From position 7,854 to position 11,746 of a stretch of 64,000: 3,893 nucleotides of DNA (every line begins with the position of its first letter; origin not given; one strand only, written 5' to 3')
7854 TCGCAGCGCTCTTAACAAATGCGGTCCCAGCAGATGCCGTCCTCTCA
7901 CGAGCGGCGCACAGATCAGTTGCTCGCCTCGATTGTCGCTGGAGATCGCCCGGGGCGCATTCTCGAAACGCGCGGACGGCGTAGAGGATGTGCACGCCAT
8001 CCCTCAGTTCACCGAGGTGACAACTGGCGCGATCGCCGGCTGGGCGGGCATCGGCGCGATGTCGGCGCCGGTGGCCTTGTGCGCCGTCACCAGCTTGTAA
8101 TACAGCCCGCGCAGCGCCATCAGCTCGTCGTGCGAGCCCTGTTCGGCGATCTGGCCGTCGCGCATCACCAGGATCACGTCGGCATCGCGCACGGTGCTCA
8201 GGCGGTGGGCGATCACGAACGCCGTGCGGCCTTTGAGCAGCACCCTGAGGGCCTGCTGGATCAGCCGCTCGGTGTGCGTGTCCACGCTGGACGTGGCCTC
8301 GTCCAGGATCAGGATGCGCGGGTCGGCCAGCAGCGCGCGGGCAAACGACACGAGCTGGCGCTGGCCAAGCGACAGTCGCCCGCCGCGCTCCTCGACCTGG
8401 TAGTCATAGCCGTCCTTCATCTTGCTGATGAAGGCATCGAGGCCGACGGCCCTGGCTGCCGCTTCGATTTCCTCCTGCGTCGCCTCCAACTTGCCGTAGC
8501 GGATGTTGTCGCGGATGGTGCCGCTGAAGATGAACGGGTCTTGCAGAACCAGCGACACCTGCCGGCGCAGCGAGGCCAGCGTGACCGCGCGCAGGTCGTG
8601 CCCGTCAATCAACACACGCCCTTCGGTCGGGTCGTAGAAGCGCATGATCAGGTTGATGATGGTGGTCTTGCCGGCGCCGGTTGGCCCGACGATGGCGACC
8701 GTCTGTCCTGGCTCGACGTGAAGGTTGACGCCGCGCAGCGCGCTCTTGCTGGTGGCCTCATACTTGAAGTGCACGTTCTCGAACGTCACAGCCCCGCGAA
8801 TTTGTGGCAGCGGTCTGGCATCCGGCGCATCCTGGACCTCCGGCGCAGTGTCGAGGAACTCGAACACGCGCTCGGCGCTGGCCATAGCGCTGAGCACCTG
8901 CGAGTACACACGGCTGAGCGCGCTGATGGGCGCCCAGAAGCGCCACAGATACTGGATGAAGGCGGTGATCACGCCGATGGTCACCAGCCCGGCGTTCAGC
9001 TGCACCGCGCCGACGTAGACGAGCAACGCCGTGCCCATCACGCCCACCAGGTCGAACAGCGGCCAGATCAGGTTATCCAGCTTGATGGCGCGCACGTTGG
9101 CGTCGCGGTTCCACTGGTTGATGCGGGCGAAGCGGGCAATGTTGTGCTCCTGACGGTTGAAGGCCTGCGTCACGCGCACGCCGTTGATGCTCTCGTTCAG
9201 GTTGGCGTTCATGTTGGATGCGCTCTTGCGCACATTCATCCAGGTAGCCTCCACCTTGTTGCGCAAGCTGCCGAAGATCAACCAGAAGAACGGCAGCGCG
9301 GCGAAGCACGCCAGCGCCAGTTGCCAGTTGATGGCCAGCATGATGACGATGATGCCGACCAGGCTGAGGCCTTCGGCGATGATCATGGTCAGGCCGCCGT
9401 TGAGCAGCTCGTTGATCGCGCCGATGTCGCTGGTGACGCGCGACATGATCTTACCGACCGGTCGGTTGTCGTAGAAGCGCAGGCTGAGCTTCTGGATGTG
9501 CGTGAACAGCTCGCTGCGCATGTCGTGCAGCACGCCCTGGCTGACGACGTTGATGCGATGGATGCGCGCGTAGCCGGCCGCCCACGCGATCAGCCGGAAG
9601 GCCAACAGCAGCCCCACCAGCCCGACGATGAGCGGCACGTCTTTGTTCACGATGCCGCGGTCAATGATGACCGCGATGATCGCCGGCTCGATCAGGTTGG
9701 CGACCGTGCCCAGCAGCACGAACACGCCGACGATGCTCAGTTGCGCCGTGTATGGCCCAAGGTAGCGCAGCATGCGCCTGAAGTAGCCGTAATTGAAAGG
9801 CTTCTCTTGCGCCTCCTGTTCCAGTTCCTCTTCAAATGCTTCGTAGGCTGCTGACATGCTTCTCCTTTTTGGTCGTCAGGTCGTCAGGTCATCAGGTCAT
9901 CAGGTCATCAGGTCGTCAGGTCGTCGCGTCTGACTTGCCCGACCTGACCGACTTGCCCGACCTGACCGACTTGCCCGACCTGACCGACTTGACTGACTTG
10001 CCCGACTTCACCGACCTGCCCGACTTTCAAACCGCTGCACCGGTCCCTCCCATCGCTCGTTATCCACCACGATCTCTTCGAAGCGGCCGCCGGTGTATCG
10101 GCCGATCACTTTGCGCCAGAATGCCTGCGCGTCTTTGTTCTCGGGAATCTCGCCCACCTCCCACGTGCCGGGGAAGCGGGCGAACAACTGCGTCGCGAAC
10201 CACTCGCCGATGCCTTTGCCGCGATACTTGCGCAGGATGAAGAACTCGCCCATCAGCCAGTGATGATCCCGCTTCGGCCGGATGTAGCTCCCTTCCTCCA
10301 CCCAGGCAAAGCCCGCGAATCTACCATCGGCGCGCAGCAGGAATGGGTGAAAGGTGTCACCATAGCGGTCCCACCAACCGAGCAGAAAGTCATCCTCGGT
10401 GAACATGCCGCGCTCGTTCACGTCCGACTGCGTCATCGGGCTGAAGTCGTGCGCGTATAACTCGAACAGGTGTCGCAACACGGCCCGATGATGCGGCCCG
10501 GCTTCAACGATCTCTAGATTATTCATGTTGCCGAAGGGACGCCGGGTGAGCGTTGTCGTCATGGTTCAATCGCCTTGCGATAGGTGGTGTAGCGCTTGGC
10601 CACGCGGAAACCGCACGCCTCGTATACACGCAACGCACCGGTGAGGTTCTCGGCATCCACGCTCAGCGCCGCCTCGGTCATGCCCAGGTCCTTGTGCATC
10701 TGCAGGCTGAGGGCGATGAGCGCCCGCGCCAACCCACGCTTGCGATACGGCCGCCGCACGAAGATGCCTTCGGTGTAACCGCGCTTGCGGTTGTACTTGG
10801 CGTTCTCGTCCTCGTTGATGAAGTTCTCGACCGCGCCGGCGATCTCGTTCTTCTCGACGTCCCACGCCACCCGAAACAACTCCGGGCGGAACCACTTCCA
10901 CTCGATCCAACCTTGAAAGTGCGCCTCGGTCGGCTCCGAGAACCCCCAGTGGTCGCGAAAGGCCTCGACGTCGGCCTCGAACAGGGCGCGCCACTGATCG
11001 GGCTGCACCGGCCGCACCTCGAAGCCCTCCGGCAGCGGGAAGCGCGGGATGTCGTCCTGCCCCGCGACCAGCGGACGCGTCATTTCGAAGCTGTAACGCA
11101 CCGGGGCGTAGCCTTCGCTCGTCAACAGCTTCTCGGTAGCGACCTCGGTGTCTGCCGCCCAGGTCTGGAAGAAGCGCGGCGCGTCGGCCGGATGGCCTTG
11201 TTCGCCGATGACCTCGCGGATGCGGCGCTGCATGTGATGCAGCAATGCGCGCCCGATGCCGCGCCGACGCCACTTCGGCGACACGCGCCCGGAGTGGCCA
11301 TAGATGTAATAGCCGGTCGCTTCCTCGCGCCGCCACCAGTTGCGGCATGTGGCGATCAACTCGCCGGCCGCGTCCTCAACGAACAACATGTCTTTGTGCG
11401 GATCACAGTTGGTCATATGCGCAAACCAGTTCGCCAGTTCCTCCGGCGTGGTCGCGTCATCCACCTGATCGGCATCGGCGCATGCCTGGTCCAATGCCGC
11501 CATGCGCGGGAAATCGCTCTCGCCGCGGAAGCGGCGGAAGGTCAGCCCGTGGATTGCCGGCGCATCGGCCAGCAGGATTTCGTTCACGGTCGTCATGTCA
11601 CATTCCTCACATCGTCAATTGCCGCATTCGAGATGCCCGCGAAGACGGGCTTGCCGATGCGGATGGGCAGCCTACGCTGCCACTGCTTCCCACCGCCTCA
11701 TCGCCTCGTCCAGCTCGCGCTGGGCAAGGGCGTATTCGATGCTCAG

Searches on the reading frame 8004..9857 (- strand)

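Call 6: search_protein_families(library=pfam, proteins=[window:8004-9857:-], max_evalue=0.01)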
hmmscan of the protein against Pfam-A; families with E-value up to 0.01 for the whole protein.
window:8004-9857:- (617 aa): 10 families
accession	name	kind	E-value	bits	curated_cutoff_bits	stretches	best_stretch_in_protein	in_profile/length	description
PF00664.28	ABC_membrane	-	2.6e-43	149.1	28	1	41-304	2-267/274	ABC transporter transmembrane region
PF00005.33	ABC_tran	-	1.7e-33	116.5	25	1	374-523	1-137/137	ABC transporter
PF13191.12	AAA_16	-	4.5e-05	24.5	32.6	1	383-539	24-158/167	AAA ATPase domain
PF02463.25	SMC_N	-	5.2e-05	23.2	40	0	417-565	113-211/220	RecF/RecN/SMC N terminal domain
PF13401.12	AAA_22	-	0.00035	21.3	27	1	386-523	7-95/130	AAA domain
PF13604.12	AAA_30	-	0.00061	20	27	1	382-537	16-113/191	AAA domain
PF13476.12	AAA_23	-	0.00092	20.3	27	1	385-404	20-39/201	AAA domain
PF01926.29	MMR_HSR1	-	0.0045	17.5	21.9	0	386-406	1-21/113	50S ribosome-binding GTPase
PF06414.18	Zeta_toxin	-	0.0052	16.7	22.3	0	387-424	19-56/199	Zeta toxin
PF13555.12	AAA_29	-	0.0084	16.3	27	0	377-402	15-40/61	P-loop containing region of AAA domain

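Call 11: search_protein_families(library=ncbifam, proteins=[window:8004-9857:-], max_evalue=0.00001)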
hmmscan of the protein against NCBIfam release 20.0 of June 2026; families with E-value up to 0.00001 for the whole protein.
window:8004-9857:- (617 aa): 180 families (the best 25 are shown)
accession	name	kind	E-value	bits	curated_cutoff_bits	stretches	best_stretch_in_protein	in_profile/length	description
NF052233.1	CphA_assoc_ABC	equivalog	2.6e-150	502.2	880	1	14-595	161-745/766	cyanophycin metabolism-associated ABC transporter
TIGR02203.1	MsbA_lipidA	equivalog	1.1e-146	489.7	602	1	26-590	2-566/572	lipid A export permease/ATP-binding protein MsbA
TIGR02204.1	MsbA_rel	hypoth_equivalog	7.4e-135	450.8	780.4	1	26-591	6-573/576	ABC transporter, permease/ATP-binding protein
TIGR00958.1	3a01208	subfamily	6.8e-126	421.3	874.6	1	11-590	139-711/711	antigen peptide transporter 2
NF008381.0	PRK11176.1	equivalog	2e-118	396.3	867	1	23-590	10-576/582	lipid A ABC transporter ATP-binding protein/permease MsbA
NF010178.0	PRK13657.1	equivalog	4e-117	392.1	733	1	26-594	7-571/588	glucan ABC transporter ATP-binding protein/ permease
NF045513.1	HepA_fam_ABC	equivalog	5.6e-113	378.5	725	1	81-588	98-604/610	heterocyst formation ABC transporter subunit HepA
TIGR01846.1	type_I_sec_HlyB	subfamily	1.8e-112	376.9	725.55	1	37-591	138-690/694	type I secretion system permease/ATPase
NF008056.1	PRK10790.1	equivalog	8.4e-107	358.1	746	1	26-594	11-576/584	SmdB family multidrug efflux ABC transporter permease/ATP-binding protein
TIGR03375.1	type_I_sec_LssB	subfamily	4e-99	332.8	693.1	1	16-580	130-689/696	type I secretion system permease/ATPase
TIGR03796.1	NHLM_micro_ABC1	equivalog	3e-94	316.6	853.3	1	27-590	143-709/710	NHLP family bacteriocin export ABC transporter peptidase/permease/ATPase subunit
TIGR03797.1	NHLM_micro_ABC2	equivalog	1e-93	315.1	709.4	1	36-591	134-683/686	NHLP bacteriocin export ABC transporter permease/ATPase subunit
TIGR01192.1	chvA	subfamily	4.4e-93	312.9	585.4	1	26-592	7-569/585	glucan export ABC transporter ATP-binding protein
NF008055.0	PRK10789.1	equivalog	1e-92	311.5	845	1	45-589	23-567/590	SmdA family multidrug ABC transporter permease/ATP-binding protein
NF000475.1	tet_ABC_46_B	exception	1.8e-92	310.8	1250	1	105-590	87-571/578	tetracycline efflux ABC transporter Tet(46) subunit B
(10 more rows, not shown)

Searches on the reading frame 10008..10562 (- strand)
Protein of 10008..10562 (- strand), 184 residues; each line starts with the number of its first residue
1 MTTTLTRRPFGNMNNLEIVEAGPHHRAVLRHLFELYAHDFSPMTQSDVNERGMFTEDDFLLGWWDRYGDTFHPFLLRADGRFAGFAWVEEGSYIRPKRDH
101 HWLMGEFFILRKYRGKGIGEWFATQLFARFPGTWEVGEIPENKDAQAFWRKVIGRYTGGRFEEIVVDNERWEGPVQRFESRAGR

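Call 6: search_protein_families(library=pfam, proteins=[window:10008-10562:-], max_evalue=0.01)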
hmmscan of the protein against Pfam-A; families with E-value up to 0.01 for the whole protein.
window:10008-10562:- (184 aa): 2 families
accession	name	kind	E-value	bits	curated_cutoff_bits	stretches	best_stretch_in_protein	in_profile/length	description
PF00583.31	Acetyltransf_1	-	3e-07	31.1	20.7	1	56-154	23-115/116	Acetyltransferase (GNAT) family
PF13508.13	Acetyltransf_7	-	0.0012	19.7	27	1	74-151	6-79/84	Acetyltransferase (GNAT) domain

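Call 11: search_protein_families(library=ncbifam, proteins=[window:10008-10562:-], max_evalue=0.00001)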
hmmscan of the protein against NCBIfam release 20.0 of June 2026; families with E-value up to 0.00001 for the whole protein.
window:10008-10562:- (184 aa): 0 families

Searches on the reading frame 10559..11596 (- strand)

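Call 6: search_protein_families(library=pfam, proteins=[window:10559-11596:-], max_evalue=0.01)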
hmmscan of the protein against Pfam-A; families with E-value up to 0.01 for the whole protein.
window:10559-11596:- (345 aa): 7 families
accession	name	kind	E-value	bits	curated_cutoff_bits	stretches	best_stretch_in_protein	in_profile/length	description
PF00583.31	Acetyltransf_1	-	3.8e-21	76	20.7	2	202-330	1-116/116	Acetyltransferase (GNAT) family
PF13508.13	Acetyltransf_7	-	1.3e-16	61.1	27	2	247-331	11-83/84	Acetyltransferase (GNAT) domain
PF13673.13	Acetyltransf_10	-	2e-12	47.6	23.6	1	270-334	49-111/128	Acetyltransferase (GNAT) domain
PF13302.13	Acetyltransf_3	-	4.7e-09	37.5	25.4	1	194-331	4-138/138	Acetyltransferase (GNAT) domain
PF08445.16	FR47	-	5e-05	23.7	22.1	0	272-334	21-81/86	FR47-like protein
PF13527.13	Acetyltransf_9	-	0.0016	18.9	25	0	193-312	1-112/127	Acetyltransferase (GNAT) domain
PF13880.12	Acetyltransf_13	-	0.0016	18.6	22.8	0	105-125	12-32/69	ESCO1/2 acetyl-transferase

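Call 11: search_protein_families(library=ncbifam, proteins=[window:10559-11596:-], max_evalue=0.00001)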
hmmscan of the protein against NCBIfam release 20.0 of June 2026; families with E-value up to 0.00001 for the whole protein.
window:10559-11596:- (345 aa): 8 families
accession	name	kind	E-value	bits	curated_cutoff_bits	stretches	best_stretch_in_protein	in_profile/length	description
TIGR03448.1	mycothiol_MshD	equivalog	2.6e-16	59.8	163.1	1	105-339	79-294/294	mycothiol synthase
NF043067.1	AAC_6p_group_E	equivalog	2.4e-09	37.2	140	1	253-343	50-140/140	aminoglycoside 6'-N-acetyltransferase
NF000497.1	AAC_6p_Iak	exception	1.2e-08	35.2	325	0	270-345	77-151/153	aminoglycoside N-acetyltransferase AAC(6')-Iak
NF002959.0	PRK03624.1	equivalog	7.9e-08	32.1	124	0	268-337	68-136/147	GNAT family acetyltransferase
TIGR01575.1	rimI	equivalog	9.6e-08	32.3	86.4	0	277-340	60-122/132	ribosomal protein S18-alanine N-acetyltransferase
NF000138.1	AAC_6p_Iz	exception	1.5e-07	31.8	320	0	267-345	74-151/153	aminoglycoside N-acetyltransferase AAC(6')-Iz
NF033075.0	AAC_6p_Steno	equivalog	2.7e-07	30.8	290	0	270-344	73-146/148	aminoglycoside 6'-N-acetyltransferase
NF000140.3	AAC_6p_Salmo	exception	5.3e-07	30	270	1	273-342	76-144/145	cryptic aminoglycoside N-acetyltransferase AAC(6')-Iy/Iaa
